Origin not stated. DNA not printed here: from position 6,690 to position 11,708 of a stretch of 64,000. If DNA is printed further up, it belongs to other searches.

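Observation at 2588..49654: A trans-AT PKS cluster of about 47 kb with a full beta-branching cassette and a dense set of oxygenases, a likely new polyketide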

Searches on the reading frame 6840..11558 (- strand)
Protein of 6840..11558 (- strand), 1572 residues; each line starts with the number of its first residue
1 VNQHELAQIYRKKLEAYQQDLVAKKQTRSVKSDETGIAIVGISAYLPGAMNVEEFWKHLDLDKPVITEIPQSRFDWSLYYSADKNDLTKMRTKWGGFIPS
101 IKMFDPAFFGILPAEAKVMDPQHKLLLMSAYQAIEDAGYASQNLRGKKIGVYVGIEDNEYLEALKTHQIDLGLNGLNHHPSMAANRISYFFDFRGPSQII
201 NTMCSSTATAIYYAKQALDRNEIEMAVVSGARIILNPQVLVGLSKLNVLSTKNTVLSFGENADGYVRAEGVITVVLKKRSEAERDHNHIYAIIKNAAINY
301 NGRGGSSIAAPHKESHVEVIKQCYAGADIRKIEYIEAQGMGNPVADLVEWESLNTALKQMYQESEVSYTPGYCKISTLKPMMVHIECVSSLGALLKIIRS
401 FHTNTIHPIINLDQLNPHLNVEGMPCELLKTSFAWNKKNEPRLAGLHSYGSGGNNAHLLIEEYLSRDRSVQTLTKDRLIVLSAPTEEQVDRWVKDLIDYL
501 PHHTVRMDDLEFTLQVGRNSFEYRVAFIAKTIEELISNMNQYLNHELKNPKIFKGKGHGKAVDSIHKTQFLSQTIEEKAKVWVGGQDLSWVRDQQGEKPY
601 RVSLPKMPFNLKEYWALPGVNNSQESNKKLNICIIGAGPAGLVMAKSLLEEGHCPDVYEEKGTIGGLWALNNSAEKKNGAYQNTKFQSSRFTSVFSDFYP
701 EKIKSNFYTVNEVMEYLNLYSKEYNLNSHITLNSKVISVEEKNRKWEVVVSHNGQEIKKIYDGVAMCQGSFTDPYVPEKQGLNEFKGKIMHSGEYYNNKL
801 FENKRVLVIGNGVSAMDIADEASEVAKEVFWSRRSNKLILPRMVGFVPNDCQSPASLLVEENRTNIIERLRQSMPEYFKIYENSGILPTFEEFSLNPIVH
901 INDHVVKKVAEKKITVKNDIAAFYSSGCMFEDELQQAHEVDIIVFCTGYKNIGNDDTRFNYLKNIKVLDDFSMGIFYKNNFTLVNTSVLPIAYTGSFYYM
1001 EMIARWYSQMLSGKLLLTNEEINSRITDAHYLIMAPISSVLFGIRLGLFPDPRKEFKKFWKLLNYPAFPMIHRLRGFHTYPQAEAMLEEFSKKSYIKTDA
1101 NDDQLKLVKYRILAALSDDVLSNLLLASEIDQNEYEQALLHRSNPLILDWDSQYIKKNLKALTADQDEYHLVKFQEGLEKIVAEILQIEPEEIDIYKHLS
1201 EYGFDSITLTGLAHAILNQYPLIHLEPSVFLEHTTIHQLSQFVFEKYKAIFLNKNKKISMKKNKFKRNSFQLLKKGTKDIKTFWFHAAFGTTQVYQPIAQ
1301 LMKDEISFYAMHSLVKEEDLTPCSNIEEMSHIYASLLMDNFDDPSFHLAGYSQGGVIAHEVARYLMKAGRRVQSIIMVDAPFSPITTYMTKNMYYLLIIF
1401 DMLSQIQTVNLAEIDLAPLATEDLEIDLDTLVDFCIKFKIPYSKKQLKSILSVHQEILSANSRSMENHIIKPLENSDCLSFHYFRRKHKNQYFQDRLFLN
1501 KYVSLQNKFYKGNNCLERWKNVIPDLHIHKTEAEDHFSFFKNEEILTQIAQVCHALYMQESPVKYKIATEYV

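Call 3: search_protein_families(library=pfam, proteins=[window:6840-11558:-])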
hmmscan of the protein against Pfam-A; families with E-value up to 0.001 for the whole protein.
window:6840-11558:- (1572 aa): 14 families
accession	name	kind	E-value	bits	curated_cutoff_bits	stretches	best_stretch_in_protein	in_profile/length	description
PF00109.32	ketoacyl-synt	-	8.6e-71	238.9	20.8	1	36-282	3-252/252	Beta-ketoacyl synthase, N-terminal domain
PF00743.25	FMO-like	-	8.2e-53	180.1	22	1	631-1014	3-395/532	Flavin-binding monooxygenase-like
PF00975.26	Thioesterase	-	1.4e-18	68.4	26.4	1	1283-1381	4-103/226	Thioesterase domain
PF07992.20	Pyr_redox_2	-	4.2e-17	62.9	26.1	1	631-839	2-178/291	Pyridine nucleotide-disulphide oxidoreductase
PF02801.28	Ketoacyl-synt_C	-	5.1e-17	62.4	20.8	1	290-412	1-118/119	Beta-ketoacyl synthase, C-terminal domain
PF13738.12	Pyr_redox_3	-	1.5e-16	60.9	30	1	634-836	2-197/305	Pyridine nucleotide-disulphide oxidoreductase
PF22621.2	CurL-like_PKS_C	-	1.3e-13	51.1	27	1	478-538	2-63/64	CurL-like, PKS C-terminal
PF22336.2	RhiE-like_linker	-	4.7e-13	49.3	27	1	480-544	1-65/67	RhiE-like, KS-MAT linker domain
PF00550.31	PP-binding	-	3e-11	43.8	20.8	1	1178-1243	3-67/67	Phosphopantetheine attachment site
PF13434.12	Lys_Orn_oxgnase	-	3e-09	36.9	21.3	1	709-950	93-338/339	L-lysine 6-monooxygenase/L-ornithine 5-monooxygenase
PF16197.11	KAsynt_C_assoc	-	1.6e-07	32.1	33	1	427-524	14-107/111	Ketoacyl-synthetase C-terminal extension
PF13450.12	NAD_binding_8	-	1.3e-05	25.8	21.9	1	634-671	1-38/68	NAD(P)-binding Rossmann-like domain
PF23297.2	ACP_SdgA_C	-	5.6e-05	23.6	27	1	1181-1254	18-90/95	Highly reducing polyketide synthase sdgA, C-terminal ACP domain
PF00070.33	Pyr_redox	-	0.00053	20.9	22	0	805-839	1-35/82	Pyridine nucleotide-disulphide oxidoreductase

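Call 9: find_homologous_proteins(query=window:6840-11558:-)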
Query window:6840-11558:- (1572 aa): 785 proteins with E <= 0.001 among 8000 candidates; the best 120 are listed.
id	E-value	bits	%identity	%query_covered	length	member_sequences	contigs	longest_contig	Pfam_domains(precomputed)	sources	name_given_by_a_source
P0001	0.0e+0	3612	100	100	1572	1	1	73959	PF22336.3,PF00743.26,PF00109.33,PF22621.3,PF00550.32,PF13450.13,PF07992.21,PF16197.12,PF13434.13,PF13738.13,PF00975.27,PF02801.29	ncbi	-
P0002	0.0e+0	1975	53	77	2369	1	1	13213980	PF22336.3,PF00743.26,PF00109.33,PF22621.3,PF00550.32,PF13450.13,PF07992.21,PF00108.30,PF00070.34,PF23297.2,PF16197.12,PF13434.13,PF13738.13,PF00975.27,PF02801.29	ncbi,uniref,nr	ncbi:alpha/beta fold hydrolase [Archangium violaceum]|uniref:beta-ketoacyl synthase N-terminal-like 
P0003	0.0e+0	1887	51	78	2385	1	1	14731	PF22336.3,PF00743.26,PF00109.33,PF22621.3,PF00550.32,PF13450.13,PF07992.21,PF00108.30,PF00070.34,PF23297.2,PF16197.12,PF13434.13,PF12697.14,PF13738.13,PF00975.27,PF02801.29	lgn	-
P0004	0.0e+0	1828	50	77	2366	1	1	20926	PF22336.3,PF00743.26,PF00109.33,PF22621.3,PF00550.32,PF13450.13,PF07992.21,PF00108.30,PF23297.2,PF16197.12,PF01266.31,PF13434.13,PF13738.13,PF00975.27,PF02801.29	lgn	-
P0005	0.0e+0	1621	48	62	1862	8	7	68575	PF00296.27,PF13434.13,PF00743.26,PF00109.33,PF00550.32,PF13450.13,PF07992.21,PF13738.13,PF00975.27,PF02801.29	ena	-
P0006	0.0e+0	1617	50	60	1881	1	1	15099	PF00296.27,PF01266.31,PF13434.13,PF00743.26,PF00109.33,PF00550.32,PF13450.13,PF07992.21,PF13738.13,PF00975.27,PF02801.29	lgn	-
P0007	0.0e+0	1614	48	61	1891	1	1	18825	PF00296.27,PF13434.13,PF00743.26,PF00109.33,PF00550.32,PF13450.13,PF07992.21,PF13738.13,PF00975.27,PF02801.29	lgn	-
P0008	0.0e+0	1485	45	97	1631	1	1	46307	PF22336.3,PF00743.26,PF00109.33,PF22621.3,PF00550.32,PF13450.13,PF07992.21,PF00070.34,PF16197.12,PF13434.13,PF13738.13,PF00975.27,PF02801.29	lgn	-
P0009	0.0e+0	1482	48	78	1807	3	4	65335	PF22336.3,PF00743.26,PF00109.33,PF22621.3,PF00550.32,PF13450.13,PF07992.21,PF00070.34,PF23297.2,PF16197.12,PF13434.13,PF13738.13,PF00975.27,PF02801.29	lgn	-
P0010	0.0e+0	1482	46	61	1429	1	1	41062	PF13434.13,PF00743.26,PF00109.33,PF00550.32,PF13450.13,PF07992.21,PF13738.13,PF00975.27,PF02801.29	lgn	-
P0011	0.0e+0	1354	44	61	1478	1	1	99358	PF13434.13,PF00743.26,PF00109.33,PF00550.32,PF13450.13,PF07992.21,PF00108.30,PF00070.34,PF13738.13,PF00975.27,PF02801.29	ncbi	-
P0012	0.0e+0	1338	44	59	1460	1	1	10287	PF13434.13,PF00743.26,PF00109.33,PF00550.32,PF13450.13,PF07992.21,PF00070.34,PF13738.13,PF00975.27,PF02801.29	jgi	-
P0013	2.8e-291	988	51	55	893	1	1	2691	PF22336.3,PF00743.26,PF22621.3,PF13450.13,PF07992.21,PF00070.34,PF13454.13,PF16197.12,PF01266.31,PF13434.13,PF13738.13,PF02801.29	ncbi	ncbi:MAG: NAD(P)-binding domain-containing protein, partial [Myxococcota bacterium]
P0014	8.3e-268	910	45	39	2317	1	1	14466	PF08659.17,PF22336.3,PF00109.33,PF21089.4,PF22621.3,PF00550.32,PF14765.13,PF00106.32,PF02801.29,PF23297.2,PF16197.12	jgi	jgi:polyketide synthase PksN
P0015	6.9e-267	907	39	73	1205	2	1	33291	PF22336.3,PF00743.26,PF00109.33,PF22621.3,PF13450.13,PF07992.21,PF16197.12,PF01266.31,PF13434.13,PF01593.31,PF13738.13,PF02801.29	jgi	jgi:cation diffusion facilitator CzcD-associated flavoprotein CzcO/3-oxoacyl-(acyl-carrier-protein) 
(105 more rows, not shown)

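Call 10: find_encoding_contigs(protein=P0001, flank=1000, max_places=3)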
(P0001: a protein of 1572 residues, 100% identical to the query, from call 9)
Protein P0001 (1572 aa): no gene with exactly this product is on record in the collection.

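Call 11: find_encoding_contigs(protein=P0002, flank=10000, max_places=2)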
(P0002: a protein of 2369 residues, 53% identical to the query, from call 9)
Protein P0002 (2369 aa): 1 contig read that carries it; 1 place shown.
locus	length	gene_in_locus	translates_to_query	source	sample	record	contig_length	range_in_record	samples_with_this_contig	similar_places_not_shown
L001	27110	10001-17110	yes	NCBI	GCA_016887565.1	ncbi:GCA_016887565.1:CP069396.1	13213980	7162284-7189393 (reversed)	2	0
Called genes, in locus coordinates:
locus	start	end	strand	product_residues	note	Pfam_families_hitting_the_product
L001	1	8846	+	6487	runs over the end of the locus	PF14765:PS-DH, PF00550:PP-binding, PF00109:ketoacyl-synt, PF00550:PP-binding, PF02801:Ketoacyl-synt_C, PF16197:KAsynt_C_assoc, PF21089:PKS_DH_N, PF22336:RhiE-like_linker, +38 more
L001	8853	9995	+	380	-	PF00296:Bac_luciferase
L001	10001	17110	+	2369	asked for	PF00109:ketoacyl-synt, PF02801:Ketoacyl-synt_C, PF16197:KAsynt_C_assoc, PF22336:RhiE-like_linker, PF22621:CurL-like_PKS_C, PF00743:FMO-like, PF07992:Pyr_redox_2, PF13738:Pyr_redox_3, +13 more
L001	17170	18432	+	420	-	PF01154:HMG_CoA_synt_N, PF08540:HMG_CoA_synt_C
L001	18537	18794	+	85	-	PF00550:PP-binding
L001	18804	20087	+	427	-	PF00109:ketoacyl-synt, PF02801:Ketoacyl-synt_C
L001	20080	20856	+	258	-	PF00378:ECH_1, PF16113:ECH_2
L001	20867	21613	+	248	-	PF00378:ECH_1, PF16113:ECH_2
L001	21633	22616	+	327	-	PF00698:Acyl_transf_1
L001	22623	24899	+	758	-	PF00698:Acyl_transf_1, PF21607:FabD_helical_ins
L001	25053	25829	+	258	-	PF00557:Peptidase_M24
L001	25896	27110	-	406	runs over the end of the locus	PF00067:p450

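Call 25: find_encoding_contigs(protein=P0008, flank=10000, max_places=1)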
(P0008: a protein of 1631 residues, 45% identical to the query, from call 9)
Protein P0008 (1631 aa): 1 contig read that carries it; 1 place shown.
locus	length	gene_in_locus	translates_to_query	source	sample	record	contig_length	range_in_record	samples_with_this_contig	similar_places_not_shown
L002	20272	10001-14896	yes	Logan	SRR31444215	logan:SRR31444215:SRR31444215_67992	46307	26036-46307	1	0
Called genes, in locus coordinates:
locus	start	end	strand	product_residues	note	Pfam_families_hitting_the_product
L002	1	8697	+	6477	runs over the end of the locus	PF14765:PS-DH, PF21089:PKS_DH_N, PF00550:PP-binding, PF00109:ketoacyl-synt, PF02801:Ketoacyl-synt_C, PF16197:KAsynt_C_assoc, PF22336:RhiE-like_linker, PF22621:CurL-like_PKS_C, +36 more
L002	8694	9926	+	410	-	PF00296:Bac_luciferase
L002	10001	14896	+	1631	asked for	PF00109:ketoacyl-synt, PF02801:Ketoacyl-synt_C, PF22336:RhiE-like_linker, PF22621:CurL-like_PKS_C, PF00743:FMO-like, PF07992:Pyr_redox_2, PF13738:Pyr_redox_3, PF13434:Lys_Orn_oxgnase, +5 more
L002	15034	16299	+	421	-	PF01154:HMG_CoA_synt_N, PF00195:Chal_sti_synt_N (weak), PF08540:HMG_CoA_synt_C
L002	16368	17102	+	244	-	PF00378:ECH_1, PF16113:ECH_2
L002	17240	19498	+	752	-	PF00698:Acyl_transf_1, PF21607:FabD_helical_ins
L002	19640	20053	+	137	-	PF11756:YgbA_NO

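Call 26: find_encoding_contigs(protein=P0005, flank=10000, max_places=1)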
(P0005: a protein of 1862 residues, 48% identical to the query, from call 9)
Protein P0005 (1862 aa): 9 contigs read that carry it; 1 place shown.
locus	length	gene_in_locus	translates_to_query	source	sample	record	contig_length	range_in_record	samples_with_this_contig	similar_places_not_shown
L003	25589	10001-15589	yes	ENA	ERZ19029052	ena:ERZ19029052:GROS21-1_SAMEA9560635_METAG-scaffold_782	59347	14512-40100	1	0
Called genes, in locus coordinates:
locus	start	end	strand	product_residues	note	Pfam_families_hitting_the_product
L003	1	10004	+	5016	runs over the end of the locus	-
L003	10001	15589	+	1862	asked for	PF00296:Bac_luciferase, PF00109:ketoacyl-synt, PF02801:Ketoacyl-synt_C, PF00743:FMO-like, PF07992:Pyr_redox_2, PF13738:Pyr_redox_3, PF00550:PP-binding, PF00975:Thioesterase, +2 more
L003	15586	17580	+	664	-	-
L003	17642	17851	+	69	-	-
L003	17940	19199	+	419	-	PF01154:HMG_CoA_synt_N, PF08540:HMG_CoA_synt_C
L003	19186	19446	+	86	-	PF00550:PP-binding (weak)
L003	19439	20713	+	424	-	PF00109:ketoacyl-synt, PF02801:Ketoacyl-synt_C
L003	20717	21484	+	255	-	PF00378:ECH_1, PF16113:ECH_2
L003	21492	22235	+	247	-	PF00378:ECH_1, PF16113:ECH_2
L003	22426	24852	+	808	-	-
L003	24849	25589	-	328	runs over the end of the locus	-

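Call 27: find_encoding_contigs(protein=P0011, flank=10000, max_places=1)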
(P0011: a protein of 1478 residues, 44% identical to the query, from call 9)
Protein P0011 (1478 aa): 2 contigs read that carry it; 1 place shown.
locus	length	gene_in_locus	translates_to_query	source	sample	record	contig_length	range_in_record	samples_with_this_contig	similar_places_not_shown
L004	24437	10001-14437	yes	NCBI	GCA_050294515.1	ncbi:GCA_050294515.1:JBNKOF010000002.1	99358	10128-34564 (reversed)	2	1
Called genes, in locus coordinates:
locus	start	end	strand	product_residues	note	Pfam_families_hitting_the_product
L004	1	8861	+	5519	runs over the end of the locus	PF00550:PP-binding, PF00109:ketoacyl-synt, PF02801:Ketoacyl-synt_C, PF16197:KAsynt_C_assoc, PF22336:RhiE-like_linker, PF22621:CurL-like_PKS_C, PF14765:PS-DH, PF21089:PKS_DH_N, +34 more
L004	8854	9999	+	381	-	PF00296:Bac_luciferase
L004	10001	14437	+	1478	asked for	PF00109:ketoacyl-synt, PF02801:Ketoacyl-synt_C, PF00743:FMO-like, PF07992:Pyr_redox_2, PF13450:NAD_binding_8 (weak), PF13738:Pyr_redox_3, PF13434:Lys_Orn_oxgnase (weak), PF00975:Thioesterase, +3 more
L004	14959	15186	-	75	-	-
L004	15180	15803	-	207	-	PF04542:Sigma70_r2, PF08281:Sigma70_r4_2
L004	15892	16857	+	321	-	PF04055:Radical_SAM, PF12345:DUF3641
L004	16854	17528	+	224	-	PF00535:Glycos_transf_2, PF10111:Glyco_tranf_2_2 (faint), PF13641:Glyco_tranf_2_3 (faint)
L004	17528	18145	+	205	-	PF09837:DUF2064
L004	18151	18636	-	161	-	PF05130:FlgN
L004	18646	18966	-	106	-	PF04316:FlgM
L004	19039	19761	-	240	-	PF17656:ChapFlgA_N, PF08666:SAF, PF13144:ChapFlgA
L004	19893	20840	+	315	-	PF01584:CheW, PF00072:Response_reg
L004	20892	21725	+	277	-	PF03705:CheR_N, PF13847:Methyltransf_31 (faint), PF01739:CheR, PF08241:Methyltransf_11 (faint), PF13649:Methyltransf_25 (faint), PF08242:Methyltransf_12 (weak)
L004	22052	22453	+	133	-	PF00460:Flg_bb_rod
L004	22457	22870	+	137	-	PF00460:Flg_bb_rod, PF06429:Flg_bbr_C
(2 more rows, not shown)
